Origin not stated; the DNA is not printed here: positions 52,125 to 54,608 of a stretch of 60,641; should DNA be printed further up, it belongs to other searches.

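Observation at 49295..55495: wHTH-STAND-TPR protein converging on an orphan operon of three class III signal peptide (pilin-like) proteins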

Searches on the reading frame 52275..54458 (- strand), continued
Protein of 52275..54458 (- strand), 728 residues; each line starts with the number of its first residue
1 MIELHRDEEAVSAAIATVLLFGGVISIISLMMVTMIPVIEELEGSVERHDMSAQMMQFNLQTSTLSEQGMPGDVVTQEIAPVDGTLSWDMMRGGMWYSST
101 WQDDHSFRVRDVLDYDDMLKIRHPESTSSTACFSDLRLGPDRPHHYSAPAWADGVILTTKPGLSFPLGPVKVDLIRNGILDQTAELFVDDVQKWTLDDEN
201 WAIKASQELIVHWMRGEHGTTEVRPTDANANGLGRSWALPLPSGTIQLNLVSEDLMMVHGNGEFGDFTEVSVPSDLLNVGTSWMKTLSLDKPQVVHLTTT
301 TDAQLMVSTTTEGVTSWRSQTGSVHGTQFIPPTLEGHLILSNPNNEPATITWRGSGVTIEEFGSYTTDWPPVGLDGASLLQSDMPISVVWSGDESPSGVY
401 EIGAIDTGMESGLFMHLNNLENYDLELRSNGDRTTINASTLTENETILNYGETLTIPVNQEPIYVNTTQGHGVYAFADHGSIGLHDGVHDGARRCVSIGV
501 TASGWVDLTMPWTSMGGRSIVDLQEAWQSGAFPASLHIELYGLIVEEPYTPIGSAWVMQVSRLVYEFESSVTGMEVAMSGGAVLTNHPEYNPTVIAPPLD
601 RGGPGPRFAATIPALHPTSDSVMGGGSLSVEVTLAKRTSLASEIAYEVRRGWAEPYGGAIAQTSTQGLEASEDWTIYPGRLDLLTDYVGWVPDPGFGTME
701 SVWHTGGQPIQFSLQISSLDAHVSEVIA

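Call 69: search_solved_structures(query=A6, max_evalue=10, show_alignments=1)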
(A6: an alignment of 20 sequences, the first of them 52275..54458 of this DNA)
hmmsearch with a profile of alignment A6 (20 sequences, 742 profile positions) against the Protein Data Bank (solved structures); distinct sequences matched with E-value up to 10: 6.
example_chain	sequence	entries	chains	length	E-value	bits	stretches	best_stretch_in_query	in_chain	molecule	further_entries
2apr_A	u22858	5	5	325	0.79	11.1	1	213-260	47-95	RHIZOPUSPEPSIN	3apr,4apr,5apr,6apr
4pju_B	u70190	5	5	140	1.6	10.1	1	149-197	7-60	Double-strand-break repair protein rad21 homolog | 64-kDa C-terminal product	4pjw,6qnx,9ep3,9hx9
8k4d_B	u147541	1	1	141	1.6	10.1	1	149-197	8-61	64-kDa C-terminal product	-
9j0a_B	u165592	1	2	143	1.6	10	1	149-198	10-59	64-kDa C-terminal product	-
4pk7_B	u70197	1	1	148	1.7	10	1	149-197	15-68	Double-strand-break repair protein rad21 homolog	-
2qt6_A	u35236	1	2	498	1.7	9.9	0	156-218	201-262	Laccase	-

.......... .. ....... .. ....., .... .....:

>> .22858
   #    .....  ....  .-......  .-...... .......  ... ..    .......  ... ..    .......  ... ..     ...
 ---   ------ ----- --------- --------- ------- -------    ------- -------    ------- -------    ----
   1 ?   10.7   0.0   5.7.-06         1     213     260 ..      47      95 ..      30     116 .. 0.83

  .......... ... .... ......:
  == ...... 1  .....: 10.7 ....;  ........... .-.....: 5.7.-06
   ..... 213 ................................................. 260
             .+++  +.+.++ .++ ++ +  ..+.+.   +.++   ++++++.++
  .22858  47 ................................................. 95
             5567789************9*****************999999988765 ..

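Call 73: find_encoding_contigs(protein=P0048, flank=10000, max_places=3)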
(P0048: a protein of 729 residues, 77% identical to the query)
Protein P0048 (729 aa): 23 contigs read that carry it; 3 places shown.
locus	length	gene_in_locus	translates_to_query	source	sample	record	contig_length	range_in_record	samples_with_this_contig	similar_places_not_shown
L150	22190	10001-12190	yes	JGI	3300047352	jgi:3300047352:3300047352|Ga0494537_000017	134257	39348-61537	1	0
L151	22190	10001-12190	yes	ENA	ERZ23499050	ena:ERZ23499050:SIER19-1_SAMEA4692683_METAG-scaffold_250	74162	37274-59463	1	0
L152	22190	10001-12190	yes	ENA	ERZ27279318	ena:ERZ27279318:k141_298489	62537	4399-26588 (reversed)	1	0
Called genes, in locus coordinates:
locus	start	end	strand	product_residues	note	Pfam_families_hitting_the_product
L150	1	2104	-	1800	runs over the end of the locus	-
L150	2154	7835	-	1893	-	-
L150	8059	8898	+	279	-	PF23023:Anti-Pycsar_Apyc1 (weak), PF00753:Lactamase_B, PF12706:Lactamase_B_2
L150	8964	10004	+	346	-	-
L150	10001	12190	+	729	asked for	-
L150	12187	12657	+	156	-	-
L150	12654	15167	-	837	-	PF13191:AAA_16, PF13401:AAA_22 (faint), PF07719:TPR_2 (faint), PF13176:TPR_7 (faint), PF17874:TPR_MalT (faint), PF13181:TPR_8 (faint), PF00515:TPR_1 (faint), PF13424:TPR_12, +2 more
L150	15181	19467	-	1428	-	PF13229:Beta_helix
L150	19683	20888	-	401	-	PF00082:Peptidase_S8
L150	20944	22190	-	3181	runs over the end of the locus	PF02516:STT3, PF13231:PMT_2 (weak), PF13620:CarboxypepD_reg (weak)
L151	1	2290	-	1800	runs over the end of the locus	-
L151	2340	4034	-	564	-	-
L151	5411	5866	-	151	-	-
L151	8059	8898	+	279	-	PF23023:Anti-Pycsar_Apyc1 (weak), PF00753:Lactamase_B, PF12706:Lactamase_B_2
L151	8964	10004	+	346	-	-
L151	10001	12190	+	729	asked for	-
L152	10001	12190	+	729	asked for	-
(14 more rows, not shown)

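Call 84: find_related_loci(query=A9, collection=genome_contigs, flank=10000)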
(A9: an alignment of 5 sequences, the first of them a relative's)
Query A9 (757 aa) in genome_contigs; peptide patterns used: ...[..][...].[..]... (x = any residue, [..] = any of these).
124 stretches matched a pattern; 86 encode a relative of the query (tblastn E <= 1e-3); the best 80 are kept; 80 distinct loci.
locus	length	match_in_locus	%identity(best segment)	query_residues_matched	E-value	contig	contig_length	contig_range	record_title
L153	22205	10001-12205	38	1-756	9e-143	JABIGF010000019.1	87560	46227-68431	MAG: Methanobacteriota archaeon isolate SI053_bin38 k141_570952, whole genome shotgun sequence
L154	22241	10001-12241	39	1-756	3e-140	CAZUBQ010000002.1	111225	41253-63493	MAG TPA_asm: uncultured Candidatus Poseidoniales archaeon isolate SRP092902_co1_603 genome assembly, contig: NODE_100_le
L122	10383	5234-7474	39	1-756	1e-139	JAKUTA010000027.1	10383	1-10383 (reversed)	MAG: Candidatus Poseidoniales archaeon isolate ALOHA_A2.5_95 A2.5-Poseidoniales-1_27, whole genome shotgun sequence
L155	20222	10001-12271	36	1-749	3e-139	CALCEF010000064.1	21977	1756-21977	MAG TPA_asm: uncultured euryarchaeote isolate ERR598975_bin.65_CONCOCT_v1.1_MAG genome assembly, contig: ERZ833381.282,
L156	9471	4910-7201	37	1-755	7e-139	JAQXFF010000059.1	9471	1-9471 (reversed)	MAG: Candidatus Thalassarchaeaceae archaeon isolate cluster2-bin.256 k141_3515628, whole genome shotgun sequence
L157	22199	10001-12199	37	8-756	8e-139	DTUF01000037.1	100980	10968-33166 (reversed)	MAG TPA_asm: Candidatus Poseidoniales archaeon isolate UWMA-0098 NODE_50_length_100980_cov_13.722120, whole genome shotg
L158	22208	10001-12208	37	1-756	3e-138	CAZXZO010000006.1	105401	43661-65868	MAG TPA_asm: uncultured Candidatus Poseidoniales archaeon isolate binchicken_co46_552 genome assembly, contig: NODE_258_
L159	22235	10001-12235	37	1-726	2e-136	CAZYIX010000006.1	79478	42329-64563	MAG TPA_asm: uncultured Candidatus Poseidoniales archaeon isolate SRP092902_co1_92 genome assembly, contig: NODE_234_len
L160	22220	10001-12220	40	1-749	2e-136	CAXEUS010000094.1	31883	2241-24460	MAG TPA_asm: uncultured Candidatus Poseidoniales archaeon isolate ERR599071_concoct_96 genome assembly, contig: ERZ84339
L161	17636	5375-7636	37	8-749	2e-135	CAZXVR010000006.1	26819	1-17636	MAG TPA_asm: uncultured Candidatus Poseidoniales archaeon isolate SRP077602_co4_142 genome assembly, contig: NODE_2934_l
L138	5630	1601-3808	37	1-756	1e-136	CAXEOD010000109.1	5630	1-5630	MAG TPA_asm: uncultured Candidatus Poseidoniales archaeon isolate ERR599008_concoct_30 genome assembly, contig: ERZ83813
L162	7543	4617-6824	37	1-756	2e-134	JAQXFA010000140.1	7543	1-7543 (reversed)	MAG: Candidatus Thalassarchaeaceae archaeon isolate cluster2-bin.16 k141_512195, whole genome shotgun sequence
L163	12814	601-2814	38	1-756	7e-134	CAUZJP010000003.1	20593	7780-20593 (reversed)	MAG: Candidatus Thalassarchaeaceae archaeon isolate CB11b_AW.8 genome assembly, contig: Ga0310124_10000943, whole genome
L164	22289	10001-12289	36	8-747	2e-133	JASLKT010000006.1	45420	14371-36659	MAG: Candidatus Thalassarchaeaceae archaeon isolate ETNP1_MAG_7 NODE_6_length_45420_cov_14.012262, whole genome shotgun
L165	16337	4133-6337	37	1-756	2e-133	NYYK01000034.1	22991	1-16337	MAG: Methanobacteriota archaeon isolate ARS80 36797, whole genome shotgun sequence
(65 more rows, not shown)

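Call 93: find_related_loci(query=P0131, collection=metagenome_contigs, flank=10000)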
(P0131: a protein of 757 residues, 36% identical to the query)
Query P0131 (757 aa) in metagenome_contigs; peptide patterns used: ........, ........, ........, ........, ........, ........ (x = any residue, [..] = any of these).
102 stretches matched a pattern, but none encodes a relative of the query by tblastn (E <= 1e-3).

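Call 95: find_related_loci(query=A10, collection=metagenome_contigs, flank=10000)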
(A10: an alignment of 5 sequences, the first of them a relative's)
Query A10 (610 aa) in metagenome_contigs; peptide patterns used: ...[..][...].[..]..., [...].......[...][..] (x = any residue, [..] = any of these).
309 stretches matched a pattern; 146 encode a relative of the query (tblastn E <= 1e-3); the best 80 are kept; 80 distinct loci.
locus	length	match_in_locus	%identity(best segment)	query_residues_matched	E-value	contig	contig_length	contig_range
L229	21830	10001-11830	100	1-610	0e+0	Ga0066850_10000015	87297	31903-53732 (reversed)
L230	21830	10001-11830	100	1-610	0e+0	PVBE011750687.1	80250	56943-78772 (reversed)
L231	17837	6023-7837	32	3-607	5e-75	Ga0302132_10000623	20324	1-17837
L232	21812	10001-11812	32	4-607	2e-74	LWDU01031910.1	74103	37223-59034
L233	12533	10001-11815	32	3-607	7e-74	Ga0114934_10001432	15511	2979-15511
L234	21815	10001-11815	31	3-607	1e-73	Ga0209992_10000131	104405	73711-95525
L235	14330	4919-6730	31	4-607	3e-72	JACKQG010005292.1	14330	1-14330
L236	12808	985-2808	32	2-607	5e-72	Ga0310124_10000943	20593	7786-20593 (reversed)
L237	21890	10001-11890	33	1-603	2e-71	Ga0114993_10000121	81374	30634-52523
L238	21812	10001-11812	32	3-607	2e-71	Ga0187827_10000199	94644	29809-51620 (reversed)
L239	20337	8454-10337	31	3-604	5e-71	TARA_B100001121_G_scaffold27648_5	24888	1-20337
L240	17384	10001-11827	30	3-607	7e-71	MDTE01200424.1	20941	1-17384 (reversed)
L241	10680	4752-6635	31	3-604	5e-71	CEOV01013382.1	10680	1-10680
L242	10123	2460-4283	32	2-607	8e-71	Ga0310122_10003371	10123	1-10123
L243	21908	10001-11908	29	1-603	1e-70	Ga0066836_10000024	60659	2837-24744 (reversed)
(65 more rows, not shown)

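Call 100: search_protein_families(library=padloc, proteins=[window:52275-54458:-], max_evalue=0.01)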
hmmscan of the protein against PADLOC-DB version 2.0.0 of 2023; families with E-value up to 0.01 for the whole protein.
window:52275-54458:- (728 aa): 0 families
